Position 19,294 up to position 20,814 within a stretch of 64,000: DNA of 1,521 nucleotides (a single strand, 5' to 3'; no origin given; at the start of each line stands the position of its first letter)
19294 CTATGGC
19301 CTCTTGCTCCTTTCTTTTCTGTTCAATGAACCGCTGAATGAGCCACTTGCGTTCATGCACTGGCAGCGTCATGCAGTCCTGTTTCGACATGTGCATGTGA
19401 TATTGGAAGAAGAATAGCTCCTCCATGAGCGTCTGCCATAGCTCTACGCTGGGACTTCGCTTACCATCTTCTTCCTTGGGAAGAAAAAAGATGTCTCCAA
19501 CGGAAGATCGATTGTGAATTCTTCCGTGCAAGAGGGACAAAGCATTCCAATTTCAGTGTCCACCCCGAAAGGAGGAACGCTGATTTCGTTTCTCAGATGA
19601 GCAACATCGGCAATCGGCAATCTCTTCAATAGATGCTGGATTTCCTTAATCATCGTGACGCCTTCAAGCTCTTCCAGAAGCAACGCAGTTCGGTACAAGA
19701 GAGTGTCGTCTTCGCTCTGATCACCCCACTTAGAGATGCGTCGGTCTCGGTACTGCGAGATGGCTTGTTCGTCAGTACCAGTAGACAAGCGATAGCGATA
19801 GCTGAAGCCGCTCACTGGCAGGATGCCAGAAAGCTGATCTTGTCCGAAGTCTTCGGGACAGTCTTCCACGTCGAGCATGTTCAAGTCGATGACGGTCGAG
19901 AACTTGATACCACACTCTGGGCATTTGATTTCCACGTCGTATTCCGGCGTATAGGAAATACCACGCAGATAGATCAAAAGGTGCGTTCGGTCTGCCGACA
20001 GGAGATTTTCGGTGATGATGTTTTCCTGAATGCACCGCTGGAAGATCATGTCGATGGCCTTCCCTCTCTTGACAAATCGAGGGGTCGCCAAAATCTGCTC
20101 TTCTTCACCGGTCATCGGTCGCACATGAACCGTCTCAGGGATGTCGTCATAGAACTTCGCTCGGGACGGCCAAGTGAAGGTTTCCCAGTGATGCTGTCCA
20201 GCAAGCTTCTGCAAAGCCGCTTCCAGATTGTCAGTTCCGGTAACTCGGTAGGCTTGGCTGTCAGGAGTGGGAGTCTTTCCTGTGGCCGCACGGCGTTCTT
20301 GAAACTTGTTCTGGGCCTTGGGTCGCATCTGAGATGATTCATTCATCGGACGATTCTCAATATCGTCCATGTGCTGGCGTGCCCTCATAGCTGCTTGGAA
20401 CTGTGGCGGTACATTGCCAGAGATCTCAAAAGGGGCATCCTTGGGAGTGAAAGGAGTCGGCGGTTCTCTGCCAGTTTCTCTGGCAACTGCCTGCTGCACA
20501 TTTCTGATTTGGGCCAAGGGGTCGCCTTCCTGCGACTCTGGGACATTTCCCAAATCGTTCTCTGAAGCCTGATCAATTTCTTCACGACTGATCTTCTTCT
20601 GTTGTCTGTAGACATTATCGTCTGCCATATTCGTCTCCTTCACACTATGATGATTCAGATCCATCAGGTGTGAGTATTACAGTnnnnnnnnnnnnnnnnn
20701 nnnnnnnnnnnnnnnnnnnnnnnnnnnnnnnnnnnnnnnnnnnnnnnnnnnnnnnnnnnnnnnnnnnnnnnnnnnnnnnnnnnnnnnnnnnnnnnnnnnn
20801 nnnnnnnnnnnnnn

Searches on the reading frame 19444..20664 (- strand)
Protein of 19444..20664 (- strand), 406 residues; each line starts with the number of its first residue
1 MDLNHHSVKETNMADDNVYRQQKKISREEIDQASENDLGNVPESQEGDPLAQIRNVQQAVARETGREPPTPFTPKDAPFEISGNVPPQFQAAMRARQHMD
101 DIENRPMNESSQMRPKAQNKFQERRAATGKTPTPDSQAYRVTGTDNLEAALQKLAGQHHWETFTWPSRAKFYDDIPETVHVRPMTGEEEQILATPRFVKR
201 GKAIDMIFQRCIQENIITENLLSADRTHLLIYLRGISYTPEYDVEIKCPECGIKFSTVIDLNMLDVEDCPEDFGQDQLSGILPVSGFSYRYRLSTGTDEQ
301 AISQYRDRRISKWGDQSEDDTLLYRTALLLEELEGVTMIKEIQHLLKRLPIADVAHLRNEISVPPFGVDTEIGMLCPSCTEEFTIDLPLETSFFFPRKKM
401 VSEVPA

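Call 25: search_protein_families(library=pfam, proteins=[window:19444-20664:-], max_evalue=0.01)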
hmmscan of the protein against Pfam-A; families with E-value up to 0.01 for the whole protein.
window:19444-20664:- (406 aa): 1 family
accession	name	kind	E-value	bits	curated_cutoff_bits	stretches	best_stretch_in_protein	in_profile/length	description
PF12322.14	T4_baseplate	-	1e-13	52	24.5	1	177-387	14-211/219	T4 bacteriophage base plate protein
